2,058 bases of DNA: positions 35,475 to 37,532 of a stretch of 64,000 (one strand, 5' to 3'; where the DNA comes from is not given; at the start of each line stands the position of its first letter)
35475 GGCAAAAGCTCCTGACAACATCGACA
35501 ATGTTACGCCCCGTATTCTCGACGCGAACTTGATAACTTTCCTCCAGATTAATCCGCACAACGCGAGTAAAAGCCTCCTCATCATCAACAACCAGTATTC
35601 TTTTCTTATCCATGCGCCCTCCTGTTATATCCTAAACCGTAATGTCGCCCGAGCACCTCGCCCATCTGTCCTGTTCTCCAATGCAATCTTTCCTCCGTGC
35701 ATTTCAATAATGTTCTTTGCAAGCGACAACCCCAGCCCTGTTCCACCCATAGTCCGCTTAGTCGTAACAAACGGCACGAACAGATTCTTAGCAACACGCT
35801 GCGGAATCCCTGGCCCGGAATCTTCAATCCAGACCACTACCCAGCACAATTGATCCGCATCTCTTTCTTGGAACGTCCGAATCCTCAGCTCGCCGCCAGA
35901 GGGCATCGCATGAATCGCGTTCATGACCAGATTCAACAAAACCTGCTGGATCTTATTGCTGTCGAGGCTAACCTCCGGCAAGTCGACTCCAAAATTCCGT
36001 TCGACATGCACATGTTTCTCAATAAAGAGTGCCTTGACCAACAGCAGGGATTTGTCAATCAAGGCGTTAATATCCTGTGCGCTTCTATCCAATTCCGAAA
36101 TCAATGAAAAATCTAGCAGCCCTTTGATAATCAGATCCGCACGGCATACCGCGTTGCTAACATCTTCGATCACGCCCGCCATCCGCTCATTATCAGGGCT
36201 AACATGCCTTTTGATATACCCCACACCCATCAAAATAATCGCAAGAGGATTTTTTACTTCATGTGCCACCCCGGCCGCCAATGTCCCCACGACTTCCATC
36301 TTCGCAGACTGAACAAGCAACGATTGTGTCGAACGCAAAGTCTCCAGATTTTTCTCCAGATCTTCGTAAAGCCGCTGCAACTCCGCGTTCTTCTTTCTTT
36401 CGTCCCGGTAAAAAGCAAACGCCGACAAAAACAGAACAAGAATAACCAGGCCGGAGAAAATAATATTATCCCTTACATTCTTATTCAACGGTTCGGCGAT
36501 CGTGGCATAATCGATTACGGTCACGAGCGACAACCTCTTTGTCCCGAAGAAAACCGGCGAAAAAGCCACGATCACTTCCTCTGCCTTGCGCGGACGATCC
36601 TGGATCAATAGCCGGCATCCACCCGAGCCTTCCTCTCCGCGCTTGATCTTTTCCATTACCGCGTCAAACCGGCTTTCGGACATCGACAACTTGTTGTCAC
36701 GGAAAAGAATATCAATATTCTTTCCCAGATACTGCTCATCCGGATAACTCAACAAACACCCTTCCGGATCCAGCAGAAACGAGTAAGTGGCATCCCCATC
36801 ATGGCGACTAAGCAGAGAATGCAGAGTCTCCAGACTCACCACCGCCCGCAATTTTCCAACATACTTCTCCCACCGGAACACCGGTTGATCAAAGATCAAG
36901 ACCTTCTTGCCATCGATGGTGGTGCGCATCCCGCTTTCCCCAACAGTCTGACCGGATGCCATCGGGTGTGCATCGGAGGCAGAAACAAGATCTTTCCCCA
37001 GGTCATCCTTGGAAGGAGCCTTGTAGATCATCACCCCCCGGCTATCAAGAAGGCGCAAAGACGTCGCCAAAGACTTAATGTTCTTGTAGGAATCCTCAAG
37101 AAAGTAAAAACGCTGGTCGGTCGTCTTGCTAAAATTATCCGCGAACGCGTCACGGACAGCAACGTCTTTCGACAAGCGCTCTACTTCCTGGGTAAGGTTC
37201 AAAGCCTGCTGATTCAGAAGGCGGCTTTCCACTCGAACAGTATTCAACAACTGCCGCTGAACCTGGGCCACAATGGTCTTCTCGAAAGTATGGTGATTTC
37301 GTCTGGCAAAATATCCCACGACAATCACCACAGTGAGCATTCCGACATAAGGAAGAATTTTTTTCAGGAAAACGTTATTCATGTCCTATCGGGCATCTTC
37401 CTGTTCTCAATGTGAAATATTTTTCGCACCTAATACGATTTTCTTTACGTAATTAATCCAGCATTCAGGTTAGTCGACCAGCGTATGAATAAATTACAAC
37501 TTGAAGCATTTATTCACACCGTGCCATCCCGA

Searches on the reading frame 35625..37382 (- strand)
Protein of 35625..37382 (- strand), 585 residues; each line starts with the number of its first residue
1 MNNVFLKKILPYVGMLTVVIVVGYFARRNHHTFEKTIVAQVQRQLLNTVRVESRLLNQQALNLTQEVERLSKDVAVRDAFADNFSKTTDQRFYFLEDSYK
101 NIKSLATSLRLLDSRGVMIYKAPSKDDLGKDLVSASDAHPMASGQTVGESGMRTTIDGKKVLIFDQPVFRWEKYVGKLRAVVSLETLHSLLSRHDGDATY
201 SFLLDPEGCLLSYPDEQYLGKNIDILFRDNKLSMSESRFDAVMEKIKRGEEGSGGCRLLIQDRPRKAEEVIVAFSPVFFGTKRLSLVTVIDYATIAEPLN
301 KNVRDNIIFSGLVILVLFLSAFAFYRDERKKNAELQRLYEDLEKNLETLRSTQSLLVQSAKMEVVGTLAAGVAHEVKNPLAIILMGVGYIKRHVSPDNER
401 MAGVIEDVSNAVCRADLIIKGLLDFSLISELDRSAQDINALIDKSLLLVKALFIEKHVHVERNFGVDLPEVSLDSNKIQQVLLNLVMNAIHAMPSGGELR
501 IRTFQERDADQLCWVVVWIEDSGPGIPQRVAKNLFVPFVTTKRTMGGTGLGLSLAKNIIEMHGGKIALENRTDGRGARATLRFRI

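Call 43: search_protein_families(library=pfam, proteins=[window:35625-37382:-], max_evalue=0.00001)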
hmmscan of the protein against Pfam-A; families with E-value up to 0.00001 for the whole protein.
window:35625-37382:- (585 aa): 3 families
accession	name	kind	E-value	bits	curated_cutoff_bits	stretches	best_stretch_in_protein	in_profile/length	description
PF02518.31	HATPase_c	-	8.2e-23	81.4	26.4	1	474-584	2-108/111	Histidine kinase-, DNA gyrase B-, and HSP90-like ATPase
PF00512.31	HisKA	-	2.7e-08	34.2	26.9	1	367-428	4-63/66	His Kinase A (phospho-acceptor) domain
PF02743.24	dCache_1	-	8.2e-07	29.2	45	1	35-230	1-207/240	Cache domain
